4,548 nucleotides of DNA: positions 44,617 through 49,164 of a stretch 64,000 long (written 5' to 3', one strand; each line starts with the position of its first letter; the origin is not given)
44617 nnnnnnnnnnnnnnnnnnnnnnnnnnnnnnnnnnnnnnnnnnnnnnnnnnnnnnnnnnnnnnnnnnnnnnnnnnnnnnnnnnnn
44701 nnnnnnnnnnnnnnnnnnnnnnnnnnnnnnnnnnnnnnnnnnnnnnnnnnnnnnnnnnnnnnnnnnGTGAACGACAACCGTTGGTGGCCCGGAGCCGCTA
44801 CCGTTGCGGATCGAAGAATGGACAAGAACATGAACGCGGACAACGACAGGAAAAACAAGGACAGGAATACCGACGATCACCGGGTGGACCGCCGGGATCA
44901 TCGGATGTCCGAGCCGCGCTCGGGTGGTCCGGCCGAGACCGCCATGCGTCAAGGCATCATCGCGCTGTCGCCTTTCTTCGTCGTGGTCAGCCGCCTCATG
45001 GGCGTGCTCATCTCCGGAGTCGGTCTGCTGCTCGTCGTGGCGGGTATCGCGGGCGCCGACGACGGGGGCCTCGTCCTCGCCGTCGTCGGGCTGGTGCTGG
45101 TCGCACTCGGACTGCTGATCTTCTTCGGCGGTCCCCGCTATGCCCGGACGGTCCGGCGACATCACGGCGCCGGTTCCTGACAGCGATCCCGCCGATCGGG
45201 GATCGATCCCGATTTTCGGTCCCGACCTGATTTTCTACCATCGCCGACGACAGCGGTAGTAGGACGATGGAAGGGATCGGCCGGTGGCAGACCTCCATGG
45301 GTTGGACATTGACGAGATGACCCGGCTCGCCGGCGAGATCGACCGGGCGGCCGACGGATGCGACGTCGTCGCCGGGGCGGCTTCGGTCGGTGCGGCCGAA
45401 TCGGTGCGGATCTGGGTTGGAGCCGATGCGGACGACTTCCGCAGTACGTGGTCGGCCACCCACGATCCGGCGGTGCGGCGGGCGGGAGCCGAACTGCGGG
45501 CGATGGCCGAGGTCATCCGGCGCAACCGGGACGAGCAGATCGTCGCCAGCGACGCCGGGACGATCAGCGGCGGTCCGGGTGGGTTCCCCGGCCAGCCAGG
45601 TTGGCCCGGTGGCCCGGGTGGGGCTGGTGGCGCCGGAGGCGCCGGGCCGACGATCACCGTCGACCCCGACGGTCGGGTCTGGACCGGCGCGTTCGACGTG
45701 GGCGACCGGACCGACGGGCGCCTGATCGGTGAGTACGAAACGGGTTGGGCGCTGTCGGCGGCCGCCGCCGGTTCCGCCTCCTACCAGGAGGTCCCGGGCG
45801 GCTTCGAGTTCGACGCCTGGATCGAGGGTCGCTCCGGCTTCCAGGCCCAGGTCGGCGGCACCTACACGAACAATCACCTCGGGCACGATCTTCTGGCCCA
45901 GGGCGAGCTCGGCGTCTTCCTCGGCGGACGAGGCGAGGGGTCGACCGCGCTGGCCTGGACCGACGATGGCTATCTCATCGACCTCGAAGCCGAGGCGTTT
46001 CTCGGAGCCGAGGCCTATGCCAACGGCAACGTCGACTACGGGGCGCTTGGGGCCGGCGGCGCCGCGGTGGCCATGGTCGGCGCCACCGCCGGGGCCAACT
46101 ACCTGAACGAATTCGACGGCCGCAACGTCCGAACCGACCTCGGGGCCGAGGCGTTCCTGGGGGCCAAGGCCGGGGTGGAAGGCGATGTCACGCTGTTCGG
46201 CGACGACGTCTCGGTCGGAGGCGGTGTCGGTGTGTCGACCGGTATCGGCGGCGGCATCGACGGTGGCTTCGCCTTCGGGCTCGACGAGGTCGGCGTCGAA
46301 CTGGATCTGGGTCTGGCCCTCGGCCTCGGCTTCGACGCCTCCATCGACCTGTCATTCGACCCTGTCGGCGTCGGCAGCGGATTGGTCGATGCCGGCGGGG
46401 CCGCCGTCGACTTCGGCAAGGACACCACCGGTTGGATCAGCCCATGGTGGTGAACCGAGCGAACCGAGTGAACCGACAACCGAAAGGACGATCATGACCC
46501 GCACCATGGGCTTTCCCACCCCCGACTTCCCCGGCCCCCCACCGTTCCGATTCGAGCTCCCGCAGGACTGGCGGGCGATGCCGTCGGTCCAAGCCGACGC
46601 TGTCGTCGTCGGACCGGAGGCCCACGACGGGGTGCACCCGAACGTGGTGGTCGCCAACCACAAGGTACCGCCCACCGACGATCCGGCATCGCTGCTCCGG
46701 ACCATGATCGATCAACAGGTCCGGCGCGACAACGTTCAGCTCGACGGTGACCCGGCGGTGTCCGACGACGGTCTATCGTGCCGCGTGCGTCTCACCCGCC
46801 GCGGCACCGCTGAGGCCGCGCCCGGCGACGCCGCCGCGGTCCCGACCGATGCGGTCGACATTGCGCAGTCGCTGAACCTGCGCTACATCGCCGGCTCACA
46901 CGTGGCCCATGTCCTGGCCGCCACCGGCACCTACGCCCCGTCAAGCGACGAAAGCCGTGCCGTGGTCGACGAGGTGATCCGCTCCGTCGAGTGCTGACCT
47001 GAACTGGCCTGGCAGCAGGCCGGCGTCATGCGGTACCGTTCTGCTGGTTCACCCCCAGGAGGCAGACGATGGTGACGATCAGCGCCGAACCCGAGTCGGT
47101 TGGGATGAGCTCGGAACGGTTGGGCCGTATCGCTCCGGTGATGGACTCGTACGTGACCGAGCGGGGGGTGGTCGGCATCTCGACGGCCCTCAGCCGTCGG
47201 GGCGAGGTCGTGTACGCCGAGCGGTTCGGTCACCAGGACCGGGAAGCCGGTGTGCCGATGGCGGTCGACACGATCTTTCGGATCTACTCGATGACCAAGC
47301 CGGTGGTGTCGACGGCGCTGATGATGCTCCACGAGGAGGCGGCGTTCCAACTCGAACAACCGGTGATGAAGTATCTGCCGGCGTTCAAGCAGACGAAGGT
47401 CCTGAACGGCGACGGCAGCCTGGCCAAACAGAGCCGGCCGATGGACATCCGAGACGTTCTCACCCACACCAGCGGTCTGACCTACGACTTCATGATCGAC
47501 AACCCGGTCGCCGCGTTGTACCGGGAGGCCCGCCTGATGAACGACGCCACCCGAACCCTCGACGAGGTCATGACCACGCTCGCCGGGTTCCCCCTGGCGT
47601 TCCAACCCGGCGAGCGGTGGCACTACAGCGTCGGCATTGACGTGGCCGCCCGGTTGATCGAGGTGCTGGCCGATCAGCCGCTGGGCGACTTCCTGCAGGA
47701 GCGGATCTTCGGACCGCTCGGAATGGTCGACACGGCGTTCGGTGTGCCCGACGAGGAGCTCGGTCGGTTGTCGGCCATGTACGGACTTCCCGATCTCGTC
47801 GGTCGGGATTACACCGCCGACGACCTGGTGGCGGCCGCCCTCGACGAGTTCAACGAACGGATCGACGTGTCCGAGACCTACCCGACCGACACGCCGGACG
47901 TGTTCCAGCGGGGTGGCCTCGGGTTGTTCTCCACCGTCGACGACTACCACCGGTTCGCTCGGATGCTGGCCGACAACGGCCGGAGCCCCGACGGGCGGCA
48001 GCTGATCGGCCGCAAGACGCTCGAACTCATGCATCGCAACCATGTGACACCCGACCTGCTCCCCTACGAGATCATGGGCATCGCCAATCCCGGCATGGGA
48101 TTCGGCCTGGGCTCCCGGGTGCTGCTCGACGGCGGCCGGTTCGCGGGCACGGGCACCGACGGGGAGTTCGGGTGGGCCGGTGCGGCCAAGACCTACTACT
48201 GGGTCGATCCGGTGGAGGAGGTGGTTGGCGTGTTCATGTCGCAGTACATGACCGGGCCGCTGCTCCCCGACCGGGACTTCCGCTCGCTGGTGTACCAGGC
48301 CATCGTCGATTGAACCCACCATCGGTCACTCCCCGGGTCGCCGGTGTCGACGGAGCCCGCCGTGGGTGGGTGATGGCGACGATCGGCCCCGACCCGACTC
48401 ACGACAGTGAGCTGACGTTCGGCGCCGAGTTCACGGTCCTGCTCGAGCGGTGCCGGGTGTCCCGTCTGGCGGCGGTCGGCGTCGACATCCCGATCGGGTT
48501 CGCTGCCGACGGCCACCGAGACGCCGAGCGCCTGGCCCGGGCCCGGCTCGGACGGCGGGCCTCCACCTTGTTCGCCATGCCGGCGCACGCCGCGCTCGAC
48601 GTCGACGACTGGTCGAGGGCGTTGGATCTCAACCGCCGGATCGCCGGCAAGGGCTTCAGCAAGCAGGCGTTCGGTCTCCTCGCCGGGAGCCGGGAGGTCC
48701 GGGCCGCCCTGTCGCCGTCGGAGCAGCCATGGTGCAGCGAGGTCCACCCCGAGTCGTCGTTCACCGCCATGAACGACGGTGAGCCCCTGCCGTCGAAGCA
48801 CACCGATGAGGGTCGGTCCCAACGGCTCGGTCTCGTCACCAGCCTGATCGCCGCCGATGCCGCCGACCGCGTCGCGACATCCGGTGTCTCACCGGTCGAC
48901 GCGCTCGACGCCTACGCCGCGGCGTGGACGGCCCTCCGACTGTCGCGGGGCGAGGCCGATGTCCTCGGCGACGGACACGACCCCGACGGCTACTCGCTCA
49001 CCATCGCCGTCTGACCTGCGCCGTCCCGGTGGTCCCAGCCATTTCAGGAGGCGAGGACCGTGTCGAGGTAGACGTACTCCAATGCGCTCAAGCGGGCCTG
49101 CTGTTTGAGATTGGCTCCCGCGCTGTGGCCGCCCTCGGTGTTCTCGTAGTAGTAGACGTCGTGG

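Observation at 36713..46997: Minimal T7SS-like locus: one EccC/EssC ATPase plus WXG100 proteins, with none of the other canonical core components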

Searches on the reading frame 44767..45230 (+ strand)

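Call 5: search_protein_families(library=pfam, proteins=[window:44767-45180:+], max_evalue=0.1)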
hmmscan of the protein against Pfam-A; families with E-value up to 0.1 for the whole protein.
window:44767-45180:+ (137 aa): 1 family
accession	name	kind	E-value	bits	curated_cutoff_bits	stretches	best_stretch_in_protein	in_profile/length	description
PF12263.13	DUF3611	-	0.055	13.8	27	1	80-130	26-80/175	Protein of unknown function (DUF3611)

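Call 12: search_protein_families(library=ncbifam, proteins=[window:44767-45180:+], max_evalue=0.1)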
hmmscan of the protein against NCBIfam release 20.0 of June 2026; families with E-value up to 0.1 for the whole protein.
window:44767-45180:+ (137 aa): 0 families

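Call 66: search_protein_families(library=pfam, proteins=[window:44781-45230:+], max_evalue=0.01)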
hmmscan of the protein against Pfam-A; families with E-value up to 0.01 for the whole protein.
window:44781-45230:+ (149 aa): 0 families

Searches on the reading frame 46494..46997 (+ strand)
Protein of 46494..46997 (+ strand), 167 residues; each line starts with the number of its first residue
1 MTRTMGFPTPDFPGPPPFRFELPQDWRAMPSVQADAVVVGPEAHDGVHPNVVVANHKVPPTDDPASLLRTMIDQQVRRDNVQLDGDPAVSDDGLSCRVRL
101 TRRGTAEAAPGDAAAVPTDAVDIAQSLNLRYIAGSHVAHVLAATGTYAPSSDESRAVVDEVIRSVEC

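Call 5: search_protein_families(library=pfam, proteins=[window:46494-46997:+], max_evalue=0.1)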
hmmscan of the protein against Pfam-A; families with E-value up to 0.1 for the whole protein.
window:46494-46997:+ (167 aa): 0 families
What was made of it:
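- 46494..46997 (+): p167: cytoplasmic, LpqN/DcrB-like small protein. Candidate immunity protein or chaperone for the preceding WXG fusion. No direct Pfam hit (call 5).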

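Call 12: search_protein_families(library=ncbifam, proteins=[window:46494-46997:+], max_evalue=0.1)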
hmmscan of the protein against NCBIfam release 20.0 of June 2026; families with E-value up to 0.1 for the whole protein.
window:46494-46997:+ (167 aa): 0 families

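Call 70: search_solved_structures(query=window:46494-46997:+, max_evalue=10)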
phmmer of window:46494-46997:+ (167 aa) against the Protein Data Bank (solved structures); distinct sequences matched with E-value up to 10: 2.
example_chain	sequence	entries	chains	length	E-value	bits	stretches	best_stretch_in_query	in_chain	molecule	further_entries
9i05_Aj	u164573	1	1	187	0.23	14.5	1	16-73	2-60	Putative 50S ribosomal protein L16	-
9g6k_Lw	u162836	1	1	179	0.31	14.1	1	16-73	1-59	Putative 50S ribosomal protein L16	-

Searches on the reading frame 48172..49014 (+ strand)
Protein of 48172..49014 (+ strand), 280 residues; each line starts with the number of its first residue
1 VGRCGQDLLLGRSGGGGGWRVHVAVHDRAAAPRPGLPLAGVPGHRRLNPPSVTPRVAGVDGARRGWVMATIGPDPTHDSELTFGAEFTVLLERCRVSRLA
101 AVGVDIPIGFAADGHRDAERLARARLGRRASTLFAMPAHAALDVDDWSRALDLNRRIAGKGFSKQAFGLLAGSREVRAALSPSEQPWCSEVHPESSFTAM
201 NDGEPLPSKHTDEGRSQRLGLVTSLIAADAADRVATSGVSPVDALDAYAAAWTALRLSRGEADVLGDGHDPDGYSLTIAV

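Call 9: search_protein_families(library=pfam, proteins=[window:48172-49014:+], max_evalue=0.01)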
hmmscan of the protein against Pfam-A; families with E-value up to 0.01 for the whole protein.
window:48172-49014:+ (280 aa): 1 family
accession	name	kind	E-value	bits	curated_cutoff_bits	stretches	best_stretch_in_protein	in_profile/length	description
PF04250.19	DUF429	-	1.1e-40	140.1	23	1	58-267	1-210/214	Protein of unknown function (DUF429)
